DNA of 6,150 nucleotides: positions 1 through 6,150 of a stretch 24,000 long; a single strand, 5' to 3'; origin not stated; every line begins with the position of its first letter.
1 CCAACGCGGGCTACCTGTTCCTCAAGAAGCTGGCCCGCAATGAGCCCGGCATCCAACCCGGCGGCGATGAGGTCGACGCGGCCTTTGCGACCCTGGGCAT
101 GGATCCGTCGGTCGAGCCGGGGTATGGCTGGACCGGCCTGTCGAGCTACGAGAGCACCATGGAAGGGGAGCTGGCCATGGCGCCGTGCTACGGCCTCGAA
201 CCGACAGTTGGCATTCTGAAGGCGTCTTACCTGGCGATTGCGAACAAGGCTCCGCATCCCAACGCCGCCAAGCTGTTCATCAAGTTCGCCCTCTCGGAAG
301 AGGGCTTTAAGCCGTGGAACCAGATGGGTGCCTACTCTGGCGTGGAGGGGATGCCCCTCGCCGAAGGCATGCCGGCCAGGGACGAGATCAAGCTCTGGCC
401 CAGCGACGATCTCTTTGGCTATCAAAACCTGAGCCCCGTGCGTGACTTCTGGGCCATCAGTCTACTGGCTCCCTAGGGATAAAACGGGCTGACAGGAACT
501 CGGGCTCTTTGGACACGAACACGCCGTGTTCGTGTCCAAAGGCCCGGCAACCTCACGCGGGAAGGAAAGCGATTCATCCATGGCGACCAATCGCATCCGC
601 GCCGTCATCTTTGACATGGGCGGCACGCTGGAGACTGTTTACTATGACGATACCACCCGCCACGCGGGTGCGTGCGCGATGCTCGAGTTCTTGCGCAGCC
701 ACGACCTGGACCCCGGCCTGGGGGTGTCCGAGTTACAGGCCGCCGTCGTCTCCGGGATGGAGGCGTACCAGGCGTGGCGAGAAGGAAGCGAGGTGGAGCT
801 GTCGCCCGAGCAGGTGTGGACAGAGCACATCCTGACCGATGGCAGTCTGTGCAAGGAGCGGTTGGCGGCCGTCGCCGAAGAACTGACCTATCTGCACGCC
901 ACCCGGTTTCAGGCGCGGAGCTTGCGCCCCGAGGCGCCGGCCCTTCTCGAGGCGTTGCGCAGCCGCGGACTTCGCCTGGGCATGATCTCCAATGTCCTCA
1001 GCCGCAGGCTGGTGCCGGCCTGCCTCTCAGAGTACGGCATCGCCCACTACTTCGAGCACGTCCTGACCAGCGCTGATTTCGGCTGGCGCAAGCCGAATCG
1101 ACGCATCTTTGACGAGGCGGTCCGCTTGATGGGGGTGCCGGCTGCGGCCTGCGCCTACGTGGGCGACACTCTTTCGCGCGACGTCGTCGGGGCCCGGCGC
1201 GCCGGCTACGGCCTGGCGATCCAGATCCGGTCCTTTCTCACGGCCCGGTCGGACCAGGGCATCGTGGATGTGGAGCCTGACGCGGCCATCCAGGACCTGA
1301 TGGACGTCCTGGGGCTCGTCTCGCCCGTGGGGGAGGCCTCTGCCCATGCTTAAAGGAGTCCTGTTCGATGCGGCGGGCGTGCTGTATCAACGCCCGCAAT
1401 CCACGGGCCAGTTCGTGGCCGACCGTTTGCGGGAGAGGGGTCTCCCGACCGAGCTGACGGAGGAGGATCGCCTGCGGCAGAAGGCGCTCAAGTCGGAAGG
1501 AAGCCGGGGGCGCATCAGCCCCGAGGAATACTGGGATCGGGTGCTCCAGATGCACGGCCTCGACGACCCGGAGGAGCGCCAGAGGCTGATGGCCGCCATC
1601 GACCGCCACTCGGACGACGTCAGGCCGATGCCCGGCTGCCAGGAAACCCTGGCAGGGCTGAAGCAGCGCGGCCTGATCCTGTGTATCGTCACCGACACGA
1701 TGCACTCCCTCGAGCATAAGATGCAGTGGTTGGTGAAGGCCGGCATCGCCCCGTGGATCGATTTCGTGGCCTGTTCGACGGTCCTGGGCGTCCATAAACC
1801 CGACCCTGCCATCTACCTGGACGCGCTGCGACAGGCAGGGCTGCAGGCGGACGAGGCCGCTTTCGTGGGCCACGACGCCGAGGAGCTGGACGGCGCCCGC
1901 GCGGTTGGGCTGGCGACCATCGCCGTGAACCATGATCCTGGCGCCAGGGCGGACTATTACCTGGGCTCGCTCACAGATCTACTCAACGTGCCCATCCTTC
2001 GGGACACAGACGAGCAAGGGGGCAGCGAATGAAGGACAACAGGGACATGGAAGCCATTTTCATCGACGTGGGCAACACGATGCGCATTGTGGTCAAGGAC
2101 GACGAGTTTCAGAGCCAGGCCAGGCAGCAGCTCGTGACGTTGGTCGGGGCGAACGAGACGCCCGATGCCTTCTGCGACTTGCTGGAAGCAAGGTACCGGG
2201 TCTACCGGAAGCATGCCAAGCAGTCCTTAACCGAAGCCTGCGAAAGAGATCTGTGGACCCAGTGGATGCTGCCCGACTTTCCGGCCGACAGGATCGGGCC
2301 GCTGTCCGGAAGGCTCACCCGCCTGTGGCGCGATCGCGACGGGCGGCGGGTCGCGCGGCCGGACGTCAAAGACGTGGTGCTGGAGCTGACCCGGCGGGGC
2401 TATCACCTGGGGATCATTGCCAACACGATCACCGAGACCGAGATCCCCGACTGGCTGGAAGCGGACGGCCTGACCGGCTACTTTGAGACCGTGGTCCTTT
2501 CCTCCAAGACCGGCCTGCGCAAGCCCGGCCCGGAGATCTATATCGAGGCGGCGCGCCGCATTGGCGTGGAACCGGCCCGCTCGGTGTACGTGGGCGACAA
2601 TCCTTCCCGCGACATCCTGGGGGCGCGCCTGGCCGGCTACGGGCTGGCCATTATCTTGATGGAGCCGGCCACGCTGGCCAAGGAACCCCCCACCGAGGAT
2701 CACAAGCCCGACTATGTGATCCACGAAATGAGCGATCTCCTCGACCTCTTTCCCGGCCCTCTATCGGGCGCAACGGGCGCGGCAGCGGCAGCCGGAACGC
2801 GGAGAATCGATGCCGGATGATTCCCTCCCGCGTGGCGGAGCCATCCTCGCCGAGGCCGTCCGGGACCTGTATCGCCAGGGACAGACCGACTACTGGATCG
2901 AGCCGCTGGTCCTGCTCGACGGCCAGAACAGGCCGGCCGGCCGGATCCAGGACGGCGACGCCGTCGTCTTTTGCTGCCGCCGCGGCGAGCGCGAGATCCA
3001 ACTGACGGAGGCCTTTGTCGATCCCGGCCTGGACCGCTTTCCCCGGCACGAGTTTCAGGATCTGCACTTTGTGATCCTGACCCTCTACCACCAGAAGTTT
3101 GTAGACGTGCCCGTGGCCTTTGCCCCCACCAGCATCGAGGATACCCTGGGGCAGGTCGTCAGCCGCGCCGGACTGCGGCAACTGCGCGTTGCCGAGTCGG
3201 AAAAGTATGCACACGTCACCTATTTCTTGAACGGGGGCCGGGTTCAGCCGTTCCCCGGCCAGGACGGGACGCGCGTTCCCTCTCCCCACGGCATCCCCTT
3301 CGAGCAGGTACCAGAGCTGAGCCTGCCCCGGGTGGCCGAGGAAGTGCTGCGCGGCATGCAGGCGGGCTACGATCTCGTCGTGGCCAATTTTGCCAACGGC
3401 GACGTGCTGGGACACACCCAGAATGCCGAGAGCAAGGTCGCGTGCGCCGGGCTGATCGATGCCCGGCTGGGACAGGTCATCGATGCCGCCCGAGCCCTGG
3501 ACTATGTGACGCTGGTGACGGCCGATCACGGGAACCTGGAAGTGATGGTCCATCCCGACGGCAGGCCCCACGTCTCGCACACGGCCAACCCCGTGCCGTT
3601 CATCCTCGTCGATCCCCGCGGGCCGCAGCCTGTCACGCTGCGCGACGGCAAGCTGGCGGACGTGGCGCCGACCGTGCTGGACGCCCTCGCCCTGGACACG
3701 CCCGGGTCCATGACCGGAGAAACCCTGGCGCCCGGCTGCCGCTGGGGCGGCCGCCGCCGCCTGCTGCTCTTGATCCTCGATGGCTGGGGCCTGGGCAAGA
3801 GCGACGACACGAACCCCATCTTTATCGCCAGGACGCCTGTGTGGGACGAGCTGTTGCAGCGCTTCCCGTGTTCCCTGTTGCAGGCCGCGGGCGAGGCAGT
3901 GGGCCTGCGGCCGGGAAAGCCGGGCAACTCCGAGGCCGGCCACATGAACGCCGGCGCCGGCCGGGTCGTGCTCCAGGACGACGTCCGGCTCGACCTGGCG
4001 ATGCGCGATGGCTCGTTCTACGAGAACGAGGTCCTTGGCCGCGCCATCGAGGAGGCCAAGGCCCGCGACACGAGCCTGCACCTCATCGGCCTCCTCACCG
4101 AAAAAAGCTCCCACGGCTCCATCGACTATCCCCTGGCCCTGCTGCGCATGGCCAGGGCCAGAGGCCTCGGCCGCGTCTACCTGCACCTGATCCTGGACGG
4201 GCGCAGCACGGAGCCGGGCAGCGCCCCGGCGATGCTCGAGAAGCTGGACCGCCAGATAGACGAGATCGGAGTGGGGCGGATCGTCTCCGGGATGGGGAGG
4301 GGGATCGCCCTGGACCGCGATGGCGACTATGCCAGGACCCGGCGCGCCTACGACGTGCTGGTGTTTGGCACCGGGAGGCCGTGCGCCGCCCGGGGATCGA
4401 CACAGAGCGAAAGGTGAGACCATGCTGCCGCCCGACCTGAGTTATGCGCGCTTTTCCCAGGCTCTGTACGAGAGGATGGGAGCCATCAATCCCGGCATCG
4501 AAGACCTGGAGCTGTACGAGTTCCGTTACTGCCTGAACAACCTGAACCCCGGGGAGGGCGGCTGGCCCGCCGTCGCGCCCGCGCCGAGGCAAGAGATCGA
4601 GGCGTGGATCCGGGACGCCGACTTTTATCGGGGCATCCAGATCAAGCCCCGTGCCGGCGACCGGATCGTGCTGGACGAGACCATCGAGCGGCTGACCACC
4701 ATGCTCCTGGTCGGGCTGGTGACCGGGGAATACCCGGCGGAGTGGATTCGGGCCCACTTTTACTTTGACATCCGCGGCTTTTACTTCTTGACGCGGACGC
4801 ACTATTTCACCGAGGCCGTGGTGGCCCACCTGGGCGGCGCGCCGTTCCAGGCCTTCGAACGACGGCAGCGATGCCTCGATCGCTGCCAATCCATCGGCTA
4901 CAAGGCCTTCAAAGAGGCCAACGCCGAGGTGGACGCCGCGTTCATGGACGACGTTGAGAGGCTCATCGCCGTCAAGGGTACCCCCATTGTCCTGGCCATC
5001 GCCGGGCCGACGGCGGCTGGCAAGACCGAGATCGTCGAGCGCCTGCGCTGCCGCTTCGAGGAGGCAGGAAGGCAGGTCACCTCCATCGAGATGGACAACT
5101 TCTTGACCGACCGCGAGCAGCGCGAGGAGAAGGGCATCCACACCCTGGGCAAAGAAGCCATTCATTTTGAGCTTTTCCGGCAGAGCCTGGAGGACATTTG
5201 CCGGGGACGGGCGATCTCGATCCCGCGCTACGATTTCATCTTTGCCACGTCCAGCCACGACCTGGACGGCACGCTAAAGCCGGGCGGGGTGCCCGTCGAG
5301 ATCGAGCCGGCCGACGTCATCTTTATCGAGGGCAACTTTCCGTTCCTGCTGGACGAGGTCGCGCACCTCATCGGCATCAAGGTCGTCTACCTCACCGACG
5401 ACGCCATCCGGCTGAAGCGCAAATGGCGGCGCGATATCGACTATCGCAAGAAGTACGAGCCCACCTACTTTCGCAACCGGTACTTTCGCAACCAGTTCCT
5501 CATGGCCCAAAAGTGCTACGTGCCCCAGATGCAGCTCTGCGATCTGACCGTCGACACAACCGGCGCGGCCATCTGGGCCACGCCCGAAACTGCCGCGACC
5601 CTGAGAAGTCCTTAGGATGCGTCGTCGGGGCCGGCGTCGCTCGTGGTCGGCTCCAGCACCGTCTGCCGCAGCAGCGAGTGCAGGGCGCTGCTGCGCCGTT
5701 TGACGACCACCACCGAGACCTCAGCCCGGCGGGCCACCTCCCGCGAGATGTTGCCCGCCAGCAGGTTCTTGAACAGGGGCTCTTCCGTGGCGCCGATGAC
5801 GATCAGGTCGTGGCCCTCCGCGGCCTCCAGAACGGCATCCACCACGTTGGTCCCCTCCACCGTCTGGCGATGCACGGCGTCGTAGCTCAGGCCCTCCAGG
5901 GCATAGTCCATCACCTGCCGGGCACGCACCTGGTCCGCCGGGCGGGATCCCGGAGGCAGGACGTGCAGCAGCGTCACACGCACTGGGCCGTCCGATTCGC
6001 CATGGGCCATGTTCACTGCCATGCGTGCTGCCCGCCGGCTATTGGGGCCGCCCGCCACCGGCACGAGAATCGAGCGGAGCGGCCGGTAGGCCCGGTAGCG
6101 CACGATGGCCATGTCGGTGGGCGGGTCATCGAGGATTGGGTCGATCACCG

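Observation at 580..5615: Five-gene translationally coupled operon (three HADs, permuted mutase, P-loop kinase) behind an ABC transporter: candidate undescribed phospho-metabolite pathway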

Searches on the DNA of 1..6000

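Call 74: search_rna_families(source=window, start=1, end=6000, threshold=evalue, max_evalue=1)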
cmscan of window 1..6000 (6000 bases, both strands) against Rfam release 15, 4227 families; matches with E-value up to 1: 2.
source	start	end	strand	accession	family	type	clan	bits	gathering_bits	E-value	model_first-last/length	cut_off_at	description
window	500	547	+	RF03366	mir-3122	Gene; miRNA;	-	26.6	92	0.13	1-73/73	no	mir-3122 microRNA precursor family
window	500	547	-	RF03366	mir-3122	Gene; miRNA;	-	25.2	92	0.3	1-73/73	no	mir-3122 microRNA precursor family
